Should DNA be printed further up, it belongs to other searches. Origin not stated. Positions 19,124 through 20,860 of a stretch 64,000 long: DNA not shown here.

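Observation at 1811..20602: Two lipoprotein serpins embedded among three transglutaminase-like (papain-fold) proteins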

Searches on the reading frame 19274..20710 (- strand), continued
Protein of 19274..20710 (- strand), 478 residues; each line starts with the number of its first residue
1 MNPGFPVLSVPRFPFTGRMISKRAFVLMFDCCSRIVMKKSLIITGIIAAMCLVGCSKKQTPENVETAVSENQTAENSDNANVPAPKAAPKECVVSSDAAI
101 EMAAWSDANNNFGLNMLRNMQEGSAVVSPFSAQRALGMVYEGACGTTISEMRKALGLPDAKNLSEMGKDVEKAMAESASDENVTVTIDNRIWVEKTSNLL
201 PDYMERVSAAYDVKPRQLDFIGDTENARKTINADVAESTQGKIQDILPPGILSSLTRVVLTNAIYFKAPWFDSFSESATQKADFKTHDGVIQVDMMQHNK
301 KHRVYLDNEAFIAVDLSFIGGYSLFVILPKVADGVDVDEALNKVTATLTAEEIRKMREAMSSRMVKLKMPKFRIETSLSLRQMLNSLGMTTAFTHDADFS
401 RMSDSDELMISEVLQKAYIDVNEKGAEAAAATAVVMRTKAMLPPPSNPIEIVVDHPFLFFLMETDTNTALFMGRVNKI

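Call 74: predict_structure(alignment_id=A1)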
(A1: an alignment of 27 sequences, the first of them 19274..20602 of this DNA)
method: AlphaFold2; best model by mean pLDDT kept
length: 442 residues; sequences in the alignment: 27
mean_pLDDT: 82.1   pTM: 0.80
mean pLDDT of the five models: 82.1, 81.9, 81.9, 80.9, 79.4
residues with pLDDT >= 90: 289; 70-90: 74; 50-70: 11; < 50: 68
segments of 3 or more residues with pLDDT < 50: 1-53, 393-405
pLDDT, mean of each block of 10 residues (from residue 1): 39 35 32 28 34 57 92 96 89 94 93 94 92 91 80 93 92 93 95 95 92 91 93 89 95 93 93 93 91 91 93 94 92 94 92 93 86 91 87 40 43 92 93 93 81
secondary structure, 60 per line:
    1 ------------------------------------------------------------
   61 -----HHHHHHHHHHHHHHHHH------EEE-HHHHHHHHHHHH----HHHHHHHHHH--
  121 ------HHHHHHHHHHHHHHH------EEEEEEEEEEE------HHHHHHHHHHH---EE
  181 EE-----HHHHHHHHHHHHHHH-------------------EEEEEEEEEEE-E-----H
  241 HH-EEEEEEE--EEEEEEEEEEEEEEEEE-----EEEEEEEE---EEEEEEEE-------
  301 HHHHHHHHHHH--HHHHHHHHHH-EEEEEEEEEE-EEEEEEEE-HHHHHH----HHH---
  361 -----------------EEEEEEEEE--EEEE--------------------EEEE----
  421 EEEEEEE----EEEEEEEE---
elements in order: H66-82 E89-91 H93-104 H109-118 H127-141 E148-158 H165-175 E179-182 H188-202 E222-232 E244-250 E253-269 E275-282 E286-293 H301-311 H314-323 E325-334 E336-343 H345-350 E378-386 E389-392 E413-416 E421-427 E432-439

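Call 77: fold_search(model_id=the predicted structure, library=pdb)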
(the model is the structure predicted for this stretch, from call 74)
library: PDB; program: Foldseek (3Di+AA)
matches with E <= 10: 590; with E <= 0.001: 415
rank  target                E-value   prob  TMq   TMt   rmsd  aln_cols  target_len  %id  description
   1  2h4r                  9.8e-35  1.00  0.74  0.88   4.0       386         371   31  Crystal structure of wildtype MENT in the native conformation (released 2006-07-18)
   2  2arr_A                1.4e-34  1.00  0.75  0.92   3.9       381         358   30  Human plasminogen activator inhibitor-2.[loop (66-98) deletion mutant] complexed with peptide n-acetyl-teaaagmggvmtgr- (released 2006-07-11)
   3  1e05_I                2.8e-34  1.00  0.76  0.80   5.1       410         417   28  PLASMA ALPHA ANTITHROMBIN-III (released 2000-06-02)
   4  1jrr_A                5.2e-34  1.00  0.74  0.92   3.9       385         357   29  HUMAN PLASMINOGEN ACTIVATOR INHIBITOR-2.[LOOP (66-98) DELETIONMUTANT] COMPLEXED WITH PEPTIDE MIMIckING THE REACTIVE CE (released 2001-09-26)
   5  1br8_I                1.0e-33  1.00  0.76  0.83   6.0       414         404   27  IMPLICATIONS FOR FUNCTION AND THERAPY OF A 2.9A STRUCTURE OF BINARY-COMPLEXED ANTITHROMBIN (released 1998-09-02)
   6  2arq_A                1.1e-33  1.00  0.75  0.91   3.8       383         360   30  Human plasminogen activator inhibitor-2.[loop (66-98) deletion mutant] complexed with peptide n-acetyl-teaaagdggvmtgr- (released 2006-07-11)
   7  7qrn_A                1.1e-33  1.00  0.72  0.87   3.4       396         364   28  Crystal structure of Ovalbumin-related protein X (OVAX) complexed with fondaparinux (released 2022-11-30)
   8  4ga7_A                1.7e-33  1.00  0.74  0.87   3.0       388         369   29  Crystal structure of human serpinB1 mutant (released 2013-01-16)
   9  2hij_I                1.8e-33  1.00  0.74  0.79   5.3       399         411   28  Crystal Structure of P14 Alanine Variant of Antithrombin (released 2007-06-19)
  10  4ga7_B                2.0e-33  1.00  0.72  0.86   3.0       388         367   30  Crystal structure of human serpinB1 mutant (released 2013-01-16)
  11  1nq9_I                2.4e-33  1.00  0.73  0.79   6.6       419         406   28  Crystal Structure of Antithrombin in the Pentasaccharide-Bound Intermediate State (released 2003-09-30)
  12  4zk0                  3.2e-33  1.00  0.76  0.91   3.2       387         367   31  Psoriasis pathogenesis - Pso p27 constitute a compact structure forming large aggregates. High pH structure (released 2015-07-01)
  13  1yxa_A                3.8e-33  1.00  0.70  0.82   5.6       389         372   26  Serpina3n, a murine orthologue of human antichymotrypsin (released 2005-09-06)
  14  7pmu                  4.5e-33  1.00  0.72  0.83   6.1       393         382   30  Crystal structure of native Iripin-8 (released 2021-10-13)
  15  2ant_I                4.7e-33  1.00  0.75  0.79   6.3       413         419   28  THE 2.6 A STRUCTURE OF ANTITHROMBIN INDICATES A CONFORMATIONAL CHANGE AT THE HEPARIN BINDING SITE (released 1997-06-16)
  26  1jti_A                2.8e-32  1.00  0.74  0.85   5.0       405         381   24  Loop-inserted Structure of P1-P1' Cleaved Ovalbumin Mutant R339T (released 2001-09-05)
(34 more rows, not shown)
